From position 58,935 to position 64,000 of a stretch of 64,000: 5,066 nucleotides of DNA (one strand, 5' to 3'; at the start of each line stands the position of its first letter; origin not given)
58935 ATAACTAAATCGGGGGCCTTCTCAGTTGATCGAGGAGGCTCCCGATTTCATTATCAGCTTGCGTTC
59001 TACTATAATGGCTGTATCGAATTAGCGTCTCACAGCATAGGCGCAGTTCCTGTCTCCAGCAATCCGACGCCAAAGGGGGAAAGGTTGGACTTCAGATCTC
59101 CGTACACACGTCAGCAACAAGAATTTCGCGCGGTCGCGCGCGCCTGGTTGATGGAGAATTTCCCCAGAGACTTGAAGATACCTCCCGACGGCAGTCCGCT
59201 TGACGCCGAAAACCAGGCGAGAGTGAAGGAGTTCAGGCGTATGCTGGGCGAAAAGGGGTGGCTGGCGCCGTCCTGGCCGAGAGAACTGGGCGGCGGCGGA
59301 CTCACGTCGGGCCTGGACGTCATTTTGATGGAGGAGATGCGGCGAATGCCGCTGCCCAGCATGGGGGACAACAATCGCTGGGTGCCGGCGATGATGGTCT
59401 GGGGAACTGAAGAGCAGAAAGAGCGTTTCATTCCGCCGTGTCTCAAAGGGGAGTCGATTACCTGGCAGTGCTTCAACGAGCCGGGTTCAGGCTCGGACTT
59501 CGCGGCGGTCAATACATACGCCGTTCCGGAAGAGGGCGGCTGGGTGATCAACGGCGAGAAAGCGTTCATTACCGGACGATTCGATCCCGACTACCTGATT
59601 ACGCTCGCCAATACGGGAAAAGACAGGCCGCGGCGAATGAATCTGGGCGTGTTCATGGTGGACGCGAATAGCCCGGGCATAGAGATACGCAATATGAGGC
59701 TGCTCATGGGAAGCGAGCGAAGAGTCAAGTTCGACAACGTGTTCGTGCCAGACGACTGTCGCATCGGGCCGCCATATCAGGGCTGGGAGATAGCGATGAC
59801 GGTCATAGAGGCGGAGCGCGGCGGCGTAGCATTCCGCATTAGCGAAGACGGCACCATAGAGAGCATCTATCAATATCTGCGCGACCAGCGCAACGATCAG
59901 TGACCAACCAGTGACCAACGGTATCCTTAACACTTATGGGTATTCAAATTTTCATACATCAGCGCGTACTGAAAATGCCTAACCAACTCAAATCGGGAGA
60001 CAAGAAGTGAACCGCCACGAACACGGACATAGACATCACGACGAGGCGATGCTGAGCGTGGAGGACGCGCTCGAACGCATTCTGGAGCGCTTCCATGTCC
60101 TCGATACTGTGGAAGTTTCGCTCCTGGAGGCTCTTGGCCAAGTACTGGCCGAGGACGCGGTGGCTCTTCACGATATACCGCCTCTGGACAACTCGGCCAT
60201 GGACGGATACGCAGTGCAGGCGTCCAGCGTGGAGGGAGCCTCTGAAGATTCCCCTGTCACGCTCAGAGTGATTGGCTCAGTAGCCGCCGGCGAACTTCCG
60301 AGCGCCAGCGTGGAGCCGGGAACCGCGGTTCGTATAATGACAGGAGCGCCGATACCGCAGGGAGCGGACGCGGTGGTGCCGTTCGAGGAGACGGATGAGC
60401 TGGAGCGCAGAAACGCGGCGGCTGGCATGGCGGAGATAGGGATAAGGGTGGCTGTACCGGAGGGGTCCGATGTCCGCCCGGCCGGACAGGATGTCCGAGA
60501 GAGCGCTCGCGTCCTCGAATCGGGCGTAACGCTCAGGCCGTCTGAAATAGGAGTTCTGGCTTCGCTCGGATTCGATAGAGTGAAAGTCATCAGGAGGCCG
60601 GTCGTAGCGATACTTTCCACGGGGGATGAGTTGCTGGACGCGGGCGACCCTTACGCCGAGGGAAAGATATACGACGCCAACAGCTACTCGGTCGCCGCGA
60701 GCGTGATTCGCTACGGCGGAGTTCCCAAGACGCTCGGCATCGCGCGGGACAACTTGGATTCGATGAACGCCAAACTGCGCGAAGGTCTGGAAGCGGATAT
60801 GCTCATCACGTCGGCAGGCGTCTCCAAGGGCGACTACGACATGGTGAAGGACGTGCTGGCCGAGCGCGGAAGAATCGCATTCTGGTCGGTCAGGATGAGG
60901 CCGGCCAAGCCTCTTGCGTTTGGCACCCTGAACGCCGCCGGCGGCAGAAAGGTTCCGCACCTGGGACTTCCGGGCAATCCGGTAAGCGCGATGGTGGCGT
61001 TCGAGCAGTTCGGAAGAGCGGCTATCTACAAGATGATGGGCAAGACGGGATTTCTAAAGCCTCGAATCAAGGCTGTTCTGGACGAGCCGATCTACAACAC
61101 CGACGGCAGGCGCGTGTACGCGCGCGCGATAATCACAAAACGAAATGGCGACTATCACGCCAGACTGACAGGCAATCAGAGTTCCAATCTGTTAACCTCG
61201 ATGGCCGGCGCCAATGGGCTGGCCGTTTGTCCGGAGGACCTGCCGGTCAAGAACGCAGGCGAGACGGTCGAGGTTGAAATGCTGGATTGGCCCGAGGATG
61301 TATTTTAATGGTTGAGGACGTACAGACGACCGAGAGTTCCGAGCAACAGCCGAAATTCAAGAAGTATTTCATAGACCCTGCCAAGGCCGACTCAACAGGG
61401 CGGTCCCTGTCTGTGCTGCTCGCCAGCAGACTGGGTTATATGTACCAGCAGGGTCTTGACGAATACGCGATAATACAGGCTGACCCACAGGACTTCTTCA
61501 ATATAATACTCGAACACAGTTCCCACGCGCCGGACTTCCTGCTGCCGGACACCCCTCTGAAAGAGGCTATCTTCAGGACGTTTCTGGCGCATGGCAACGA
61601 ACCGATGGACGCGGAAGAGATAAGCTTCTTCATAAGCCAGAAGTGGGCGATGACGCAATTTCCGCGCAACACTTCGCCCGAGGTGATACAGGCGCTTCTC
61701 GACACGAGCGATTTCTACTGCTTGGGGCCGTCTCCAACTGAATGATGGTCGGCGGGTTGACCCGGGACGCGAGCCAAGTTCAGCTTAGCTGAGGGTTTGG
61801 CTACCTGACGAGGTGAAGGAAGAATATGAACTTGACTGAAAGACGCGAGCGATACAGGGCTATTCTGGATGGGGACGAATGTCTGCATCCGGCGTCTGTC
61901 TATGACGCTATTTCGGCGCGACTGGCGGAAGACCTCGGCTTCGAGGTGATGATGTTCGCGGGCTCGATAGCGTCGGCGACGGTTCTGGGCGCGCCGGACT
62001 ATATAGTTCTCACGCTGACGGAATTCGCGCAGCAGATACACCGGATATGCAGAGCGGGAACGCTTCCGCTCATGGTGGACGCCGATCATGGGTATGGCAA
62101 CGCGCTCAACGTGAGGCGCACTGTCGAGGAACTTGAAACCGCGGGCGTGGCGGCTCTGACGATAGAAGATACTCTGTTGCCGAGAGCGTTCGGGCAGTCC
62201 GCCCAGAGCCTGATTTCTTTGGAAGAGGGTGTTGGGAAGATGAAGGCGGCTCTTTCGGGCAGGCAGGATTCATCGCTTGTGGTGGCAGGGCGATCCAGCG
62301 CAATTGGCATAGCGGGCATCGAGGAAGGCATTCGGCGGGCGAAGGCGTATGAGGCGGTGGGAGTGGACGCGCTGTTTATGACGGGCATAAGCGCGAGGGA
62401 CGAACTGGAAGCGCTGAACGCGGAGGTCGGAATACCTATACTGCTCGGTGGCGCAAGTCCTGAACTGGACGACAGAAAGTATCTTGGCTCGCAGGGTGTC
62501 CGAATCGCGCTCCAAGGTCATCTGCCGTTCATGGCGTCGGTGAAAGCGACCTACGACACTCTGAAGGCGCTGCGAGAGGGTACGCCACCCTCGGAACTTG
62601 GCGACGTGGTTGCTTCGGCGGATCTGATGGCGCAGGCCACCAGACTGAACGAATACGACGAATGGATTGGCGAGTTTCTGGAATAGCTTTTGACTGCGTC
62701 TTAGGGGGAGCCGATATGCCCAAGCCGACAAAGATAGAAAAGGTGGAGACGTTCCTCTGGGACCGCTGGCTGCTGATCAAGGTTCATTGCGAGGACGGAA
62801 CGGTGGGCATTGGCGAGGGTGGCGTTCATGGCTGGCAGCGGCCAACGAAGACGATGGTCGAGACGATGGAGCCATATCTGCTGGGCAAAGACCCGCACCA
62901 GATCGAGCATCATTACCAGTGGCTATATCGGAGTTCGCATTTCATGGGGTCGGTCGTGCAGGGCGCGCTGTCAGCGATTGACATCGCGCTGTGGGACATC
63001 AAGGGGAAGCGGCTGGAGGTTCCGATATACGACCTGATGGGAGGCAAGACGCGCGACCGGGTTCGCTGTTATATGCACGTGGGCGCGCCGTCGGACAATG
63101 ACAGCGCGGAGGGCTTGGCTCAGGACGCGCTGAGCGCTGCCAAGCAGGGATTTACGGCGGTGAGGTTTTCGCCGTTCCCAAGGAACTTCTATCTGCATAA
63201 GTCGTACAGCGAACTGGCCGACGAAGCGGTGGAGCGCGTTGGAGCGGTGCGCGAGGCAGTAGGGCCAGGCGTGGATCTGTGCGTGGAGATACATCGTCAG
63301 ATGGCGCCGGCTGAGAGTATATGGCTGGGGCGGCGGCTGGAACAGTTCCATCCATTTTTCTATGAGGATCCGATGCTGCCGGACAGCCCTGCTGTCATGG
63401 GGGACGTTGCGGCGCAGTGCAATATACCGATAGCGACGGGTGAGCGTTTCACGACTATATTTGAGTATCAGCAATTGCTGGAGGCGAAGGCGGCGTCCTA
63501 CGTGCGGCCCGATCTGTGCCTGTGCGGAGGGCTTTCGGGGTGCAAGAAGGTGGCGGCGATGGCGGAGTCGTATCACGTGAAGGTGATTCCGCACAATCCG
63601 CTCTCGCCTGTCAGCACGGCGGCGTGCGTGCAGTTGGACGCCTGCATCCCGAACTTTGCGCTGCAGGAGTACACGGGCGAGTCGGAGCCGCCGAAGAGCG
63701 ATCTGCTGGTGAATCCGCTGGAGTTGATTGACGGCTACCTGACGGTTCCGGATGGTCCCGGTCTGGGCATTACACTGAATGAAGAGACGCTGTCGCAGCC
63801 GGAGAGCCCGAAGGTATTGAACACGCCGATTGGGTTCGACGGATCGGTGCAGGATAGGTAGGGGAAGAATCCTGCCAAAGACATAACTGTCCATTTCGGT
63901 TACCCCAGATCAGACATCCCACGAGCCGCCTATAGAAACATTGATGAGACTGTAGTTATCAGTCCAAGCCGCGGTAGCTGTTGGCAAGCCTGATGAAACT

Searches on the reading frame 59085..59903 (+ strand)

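Call 27: search_protein_families(library=pfam, proteins=[window:59085-59903:+], max_evalue=0.001)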
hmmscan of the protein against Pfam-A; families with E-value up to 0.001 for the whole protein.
window:59085-59903:+ (272 aa): 2 families
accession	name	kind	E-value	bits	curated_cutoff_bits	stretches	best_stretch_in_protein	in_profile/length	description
PF02770.24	Acyl-CoA_dh_M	-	1.5e-15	57.6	33.3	1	131-211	5-85/97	Acyl-CoA dehydrogenase, middle domain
PF02771.21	Acyl-CoA_dh_N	-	1.1e-14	55.1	22.9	1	9-123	2-113/113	Acyl-CoA dehydrogenase, N-terminal domain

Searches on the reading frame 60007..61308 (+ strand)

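Call 27: search_protein_families(library=pfam, proteins=[window:60007-61308:+], max_evalue=0.001)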
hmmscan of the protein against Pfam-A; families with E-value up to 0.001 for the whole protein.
window:60007-61308:+ (433 aa): 3 families
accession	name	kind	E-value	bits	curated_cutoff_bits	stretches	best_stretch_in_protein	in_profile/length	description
PF03453.22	MoeA_N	-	6.8e-49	166.1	30.8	1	16-188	1-160/160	MoeA N-terminal region (domain I and II)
PF00994.29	MoCF_biosynth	-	1.2e-26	93.6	26.6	1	201-339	1-141/144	Probable molybdopterin binding domain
PF03454.20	MoeA_C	-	1.1e-15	58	22.1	1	355-425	1-71/72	MoeA C-terminal region (domain IV)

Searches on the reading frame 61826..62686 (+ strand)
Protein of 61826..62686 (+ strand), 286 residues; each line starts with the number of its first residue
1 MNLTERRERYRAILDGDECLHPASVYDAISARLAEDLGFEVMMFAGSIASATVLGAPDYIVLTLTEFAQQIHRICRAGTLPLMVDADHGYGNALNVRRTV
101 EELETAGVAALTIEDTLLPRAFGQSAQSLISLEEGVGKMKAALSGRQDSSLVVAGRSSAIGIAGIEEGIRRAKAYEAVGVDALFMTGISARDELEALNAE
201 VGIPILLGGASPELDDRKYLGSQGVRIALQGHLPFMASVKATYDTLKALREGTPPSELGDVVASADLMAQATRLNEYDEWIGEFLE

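Call 27: search_protein_families(library=pfam, proteins=[window:61826-62686:+], max_evalue=0.001)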
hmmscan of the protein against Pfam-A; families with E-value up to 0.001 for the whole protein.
window:61826-62686:+ (286 aa): 2 families
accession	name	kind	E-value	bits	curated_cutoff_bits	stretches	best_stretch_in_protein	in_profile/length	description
PF13714.12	PEP_mutase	-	1.3e-36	126.8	31.5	1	18-249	9-239/240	Phosphoenolpyruvate phosphomutase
PF02548.21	Pantoate_transf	-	4.9e-05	23.3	28.7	0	24-82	21-78/259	Ketopantoate hydroxymethyltransferase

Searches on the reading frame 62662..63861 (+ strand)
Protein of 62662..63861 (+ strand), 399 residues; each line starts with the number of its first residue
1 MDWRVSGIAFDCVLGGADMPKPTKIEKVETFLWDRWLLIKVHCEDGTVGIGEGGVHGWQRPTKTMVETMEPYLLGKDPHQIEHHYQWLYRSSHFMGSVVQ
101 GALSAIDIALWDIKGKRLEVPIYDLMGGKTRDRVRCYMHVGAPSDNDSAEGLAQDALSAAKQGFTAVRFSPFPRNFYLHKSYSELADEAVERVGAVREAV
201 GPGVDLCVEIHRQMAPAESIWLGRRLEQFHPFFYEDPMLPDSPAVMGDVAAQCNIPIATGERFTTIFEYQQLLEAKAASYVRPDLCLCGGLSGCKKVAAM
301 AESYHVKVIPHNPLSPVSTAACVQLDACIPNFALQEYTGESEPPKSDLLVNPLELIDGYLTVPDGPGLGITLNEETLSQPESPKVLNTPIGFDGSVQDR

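Call 27: search_protein_families(library=pfam, proteins=[window:62662-63861:+], max_evalue=0.001)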
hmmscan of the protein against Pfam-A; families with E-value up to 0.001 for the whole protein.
window:62662-63861:+ (399 aa): 2 families
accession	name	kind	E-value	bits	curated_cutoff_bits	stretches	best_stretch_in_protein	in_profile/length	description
PF13378.12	MR_MLE_C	-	1.3e-63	215.1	29.4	1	153-375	3-218/219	Enolase C-terminal domain-like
PF02746.21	MR_MLE_N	-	8.3e-21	74.8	22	1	28-127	20-117/117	Mandelate racemase / muconate lactonizing enzyme, N-terminal domain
